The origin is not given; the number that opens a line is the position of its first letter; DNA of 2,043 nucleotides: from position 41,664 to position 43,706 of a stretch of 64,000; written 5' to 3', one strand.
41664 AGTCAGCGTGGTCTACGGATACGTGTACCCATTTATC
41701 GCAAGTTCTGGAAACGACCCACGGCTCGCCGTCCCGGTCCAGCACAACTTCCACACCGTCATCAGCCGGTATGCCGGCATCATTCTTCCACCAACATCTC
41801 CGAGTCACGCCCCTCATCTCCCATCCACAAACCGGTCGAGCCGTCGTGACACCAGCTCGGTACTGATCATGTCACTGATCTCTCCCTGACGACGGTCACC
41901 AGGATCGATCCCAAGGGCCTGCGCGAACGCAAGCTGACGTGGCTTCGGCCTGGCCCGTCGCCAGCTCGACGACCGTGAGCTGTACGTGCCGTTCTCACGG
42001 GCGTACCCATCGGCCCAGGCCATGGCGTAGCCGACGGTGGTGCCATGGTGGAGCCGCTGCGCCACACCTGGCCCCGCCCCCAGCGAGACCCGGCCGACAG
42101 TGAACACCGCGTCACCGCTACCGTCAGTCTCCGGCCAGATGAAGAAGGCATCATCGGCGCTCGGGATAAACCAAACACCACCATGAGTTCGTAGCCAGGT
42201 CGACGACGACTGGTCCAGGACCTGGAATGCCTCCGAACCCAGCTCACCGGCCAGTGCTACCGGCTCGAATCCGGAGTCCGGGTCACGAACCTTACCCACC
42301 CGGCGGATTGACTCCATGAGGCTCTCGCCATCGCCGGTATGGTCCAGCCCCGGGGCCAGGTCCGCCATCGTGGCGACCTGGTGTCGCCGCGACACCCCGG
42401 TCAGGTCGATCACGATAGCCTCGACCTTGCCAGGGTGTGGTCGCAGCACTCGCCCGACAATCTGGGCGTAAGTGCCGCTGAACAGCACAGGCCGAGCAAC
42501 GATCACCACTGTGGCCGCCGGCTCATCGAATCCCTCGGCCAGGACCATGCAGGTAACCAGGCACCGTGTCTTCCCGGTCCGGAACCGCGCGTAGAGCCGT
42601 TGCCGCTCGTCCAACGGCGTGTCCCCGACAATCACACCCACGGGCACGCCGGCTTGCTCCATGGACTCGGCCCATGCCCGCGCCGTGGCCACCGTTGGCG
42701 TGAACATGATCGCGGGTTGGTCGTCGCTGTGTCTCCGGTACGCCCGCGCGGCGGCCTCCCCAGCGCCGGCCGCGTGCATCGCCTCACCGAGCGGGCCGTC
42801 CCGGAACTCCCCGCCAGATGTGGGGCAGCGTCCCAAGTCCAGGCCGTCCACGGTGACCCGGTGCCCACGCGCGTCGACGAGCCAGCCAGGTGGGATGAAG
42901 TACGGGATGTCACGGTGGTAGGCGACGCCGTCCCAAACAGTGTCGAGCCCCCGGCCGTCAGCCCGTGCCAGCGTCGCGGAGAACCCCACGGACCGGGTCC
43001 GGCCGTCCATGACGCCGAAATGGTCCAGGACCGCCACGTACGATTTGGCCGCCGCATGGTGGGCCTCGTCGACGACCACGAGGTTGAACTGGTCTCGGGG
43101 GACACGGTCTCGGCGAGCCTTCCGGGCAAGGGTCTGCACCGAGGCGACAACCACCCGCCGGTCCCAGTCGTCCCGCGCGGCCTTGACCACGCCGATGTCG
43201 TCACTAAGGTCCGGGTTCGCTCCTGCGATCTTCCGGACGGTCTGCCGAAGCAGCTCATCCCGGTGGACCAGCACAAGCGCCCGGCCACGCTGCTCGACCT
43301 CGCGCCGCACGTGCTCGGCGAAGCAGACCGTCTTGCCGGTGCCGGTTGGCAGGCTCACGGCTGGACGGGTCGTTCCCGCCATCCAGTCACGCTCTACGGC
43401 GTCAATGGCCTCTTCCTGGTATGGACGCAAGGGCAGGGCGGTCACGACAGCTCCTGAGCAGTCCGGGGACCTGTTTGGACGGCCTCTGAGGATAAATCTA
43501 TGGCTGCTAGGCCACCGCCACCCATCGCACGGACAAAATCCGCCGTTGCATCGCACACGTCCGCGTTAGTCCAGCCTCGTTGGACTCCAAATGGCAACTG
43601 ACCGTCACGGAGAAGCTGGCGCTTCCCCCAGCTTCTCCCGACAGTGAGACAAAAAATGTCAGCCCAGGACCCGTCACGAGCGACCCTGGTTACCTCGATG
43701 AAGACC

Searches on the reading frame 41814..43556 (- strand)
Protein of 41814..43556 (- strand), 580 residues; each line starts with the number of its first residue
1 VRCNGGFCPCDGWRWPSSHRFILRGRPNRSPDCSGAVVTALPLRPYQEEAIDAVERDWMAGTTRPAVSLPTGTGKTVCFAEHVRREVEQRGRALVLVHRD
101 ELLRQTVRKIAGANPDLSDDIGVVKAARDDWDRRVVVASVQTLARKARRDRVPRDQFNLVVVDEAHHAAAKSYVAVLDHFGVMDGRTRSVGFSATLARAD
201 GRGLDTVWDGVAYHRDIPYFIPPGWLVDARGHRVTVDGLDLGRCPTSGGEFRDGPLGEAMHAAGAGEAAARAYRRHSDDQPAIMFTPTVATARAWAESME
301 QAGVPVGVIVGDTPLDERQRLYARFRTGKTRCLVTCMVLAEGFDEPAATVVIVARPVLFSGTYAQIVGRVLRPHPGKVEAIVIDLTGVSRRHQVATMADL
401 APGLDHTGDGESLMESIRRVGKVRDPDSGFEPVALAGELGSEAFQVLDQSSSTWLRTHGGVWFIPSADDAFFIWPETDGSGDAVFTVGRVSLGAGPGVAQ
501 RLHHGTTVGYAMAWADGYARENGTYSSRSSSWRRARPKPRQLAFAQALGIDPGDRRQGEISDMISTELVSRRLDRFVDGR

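Call 9: search_protein_families(library=pfam, proteins=[window:41814-43556:-], max_evalue=0.01)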
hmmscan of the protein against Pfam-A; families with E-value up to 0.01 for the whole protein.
window:41814-43556:- (580 aa): 5 families
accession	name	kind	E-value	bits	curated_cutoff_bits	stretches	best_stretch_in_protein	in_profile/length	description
PF04851.21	ResIII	-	4.5e-29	101.9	22.5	1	42-197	3-163/164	Type III restriction enzyme, res subunit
PF00271.37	Helicase_C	-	1.3e-15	58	23.5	1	275-373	11-109/110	Helicase conserved C-terminal domain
PF00270.35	DEAD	-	1.8e-14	54.3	26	1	44-197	1-161/167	DEAD/DEAH box helicase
PF18766.7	SWI2_SNF2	-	0.0005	20.2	26.7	1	71-177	27-139/221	SWI2/SNF2 ATPase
PF09848.15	SLFN-g3_helicase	-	0.01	15.6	24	0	71-172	10-95/354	Schlafen group 3, DNA/RNA helicase domain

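Call 10: search_protein_families(library=phrogs, proteins=[window:41814-43556:-], max_evalue=0.001)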
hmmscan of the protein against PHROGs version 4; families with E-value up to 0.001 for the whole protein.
window:41814-43556:- (580 aa): 7 families
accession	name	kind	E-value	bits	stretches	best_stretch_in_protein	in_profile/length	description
phrog_16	-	DNA, RNA and nucleotide metabolism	5.4e-81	274.1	1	41-392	271-609/986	DNA helicase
phrog_62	-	DNA, RNA and nucleotide metabolism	2e-14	53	1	40-170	694-822/1881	DNA helicase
phrog_16694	-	unknown function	1.7e-13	50.4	1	41-168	273-412/1010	-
phrog_16259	-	DNA, RNA and nucleotide metabolism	3.9e-08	33.9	1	35-175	110-243/330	DNA helicase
phrog_9690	-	DNA, RNA and nucleotide metabolism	4.7e-08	33.4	1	305-387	187-270/306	DNA helicase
phrog_6819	-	DNA, RNA and nucleotide metabolism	1.6e-05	24.5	0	63-168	37-146/645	Holliday junction branch migration helicase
phrog_2488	-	DNA, RNA and nucleotide metabolism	0.00036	20.4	0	44-106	20-87/579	DNA helicase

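Call 29: find_homologous_proteins(query=window:41814-43445:-)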
Query window:41814-43445:- (543 aa): 4658 proteins with E <= 0.001 among 8000 candidates; the best 120 are listed.
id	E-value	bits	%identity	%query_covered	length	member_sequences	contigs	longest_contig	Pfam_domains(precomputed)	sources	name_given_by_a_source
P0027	0.0e+0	1225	100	100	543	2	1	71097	PF00270.36,PF00271.38,PF04851.22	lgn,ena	-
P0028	6.7e-144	499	47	99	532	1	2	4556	PF00270.36,PF18766.8,PF00271.38,PF04851.22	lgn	-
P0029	5.1e-138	479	48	99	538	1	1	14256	PF00270.36,PF00271.38,PF04851.22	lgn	-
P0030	2.2e-136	474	46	99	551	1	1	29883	PF00270.36,PF00271.38,PF04851.22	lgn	-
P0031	1.1e-132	461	45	99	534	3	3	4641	PF00270.36,PF18766.8,PF00271.38,PF04851.22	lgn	-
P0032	4.7e-132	459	45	99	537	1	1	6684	PF00270.36,PF00271.38,PF04851.22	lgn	-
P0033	1.7e-131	458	45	99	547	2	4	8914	PF00270.36,PF00271.38,PF04851.22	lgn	-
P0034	5.1e-131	456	46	99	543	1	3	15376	PF00270.36,PF00271.38,PF04851.22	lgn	-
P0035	1.8e-130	454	45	99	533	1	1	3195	PF00270.36,PF00271.38,PF04851.22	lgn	-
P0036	5.3e-130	453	44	99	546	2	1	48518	PF00270.36,PF00271.38,PF04851.22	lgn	-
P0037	1.0e-129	452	43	99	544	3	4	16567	PF00270.36,PF00271.38,PF04851.22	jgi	jgi:superfamily II DNA or RNA helicase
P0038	4.3e-129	450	47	99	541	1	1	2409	PF00270.36,PF00271.38,PF04851.22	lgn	-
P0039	1.0e-128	448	44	99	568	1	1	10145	PF00270.36,PF00271.38,PF04851.22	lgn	-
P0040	1.0e-128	448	44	99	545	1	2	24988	PF00270.36,PF00271.38,PF04851.22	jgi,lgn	jgi:superfamily II DNA or RNA helicase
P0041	1.9e-128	448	46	99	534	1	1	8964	PF00270.36,PF00271.38,PF04851.22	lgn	-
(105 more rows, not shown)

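Call 70: find_encoding_contigs(protein=P0030, flank=5000, max_places=1)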
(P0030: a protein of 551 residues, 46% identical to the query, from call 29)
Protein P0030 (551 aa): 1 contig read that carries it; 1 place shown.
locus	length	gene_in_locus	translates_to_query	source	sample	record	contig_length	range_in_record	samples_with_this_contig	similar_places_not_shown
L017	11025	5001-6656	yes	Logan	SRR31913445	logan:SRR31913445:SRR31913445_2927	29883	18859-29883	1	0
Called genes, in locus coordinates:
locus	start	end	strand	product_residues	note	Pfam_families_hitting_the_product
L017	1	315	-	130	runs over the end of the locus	-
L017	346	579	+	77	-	-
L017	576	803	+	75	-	-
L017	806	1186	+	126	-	-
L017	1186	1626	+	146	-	PF24203:Phage_ProQ_C_like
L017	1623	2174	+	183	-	-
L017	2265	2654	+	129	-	-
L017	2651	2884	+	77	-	-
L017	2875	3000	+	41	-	-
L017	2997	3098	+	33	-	-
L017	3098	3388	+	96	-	-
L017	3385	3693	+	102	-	-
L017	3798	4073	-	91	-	PF12728:HTH_17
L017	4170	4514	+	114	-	-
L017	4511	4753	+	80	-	-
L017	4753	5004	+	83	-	-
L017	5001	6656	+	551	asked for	PF00270:DEAD, PF04851:ResIII, PF00271:Helicase_C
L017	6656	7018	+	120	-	-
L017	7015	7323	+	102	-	-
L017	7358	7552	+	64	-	-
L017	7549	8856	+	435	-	-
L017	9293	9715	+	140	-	-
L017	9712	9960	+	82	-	-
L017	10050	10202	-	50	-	-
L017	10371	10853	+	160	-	-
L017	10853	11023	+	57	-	?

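Call 71: find_encoding_contigs(protein=P0029, flank=5000, max_places=1)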
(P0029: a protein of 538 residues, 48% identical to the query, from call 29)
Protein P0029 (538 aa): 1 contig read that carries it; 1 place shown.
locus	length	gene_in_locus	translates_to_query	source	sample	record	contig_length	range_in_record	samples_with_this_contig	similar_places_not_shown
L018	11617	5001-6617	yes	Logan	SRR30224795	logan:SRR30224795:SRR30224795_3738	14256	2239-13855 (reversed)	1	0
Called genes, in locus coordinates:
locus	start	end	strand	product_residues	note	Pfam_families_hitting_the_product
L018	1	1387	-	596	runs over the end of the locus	?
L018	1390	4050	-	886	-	-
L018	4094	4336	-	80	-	PF12728:HTH_17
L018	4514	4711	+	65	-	-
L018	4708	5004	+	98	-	-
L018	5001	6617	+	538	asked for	PF00270:DEAD, PF04851:ResIII, PF00271:Helicase_C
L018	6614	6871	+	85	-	-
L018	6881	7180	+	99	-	-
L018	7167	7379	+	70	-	-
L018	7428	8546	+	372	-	-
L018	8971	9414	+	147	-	-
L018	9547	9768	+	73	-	-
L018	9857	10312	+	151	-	-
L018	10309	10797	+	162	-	-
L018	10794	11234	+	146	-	-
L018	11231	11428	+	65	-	-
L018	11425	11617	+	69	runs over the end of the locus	-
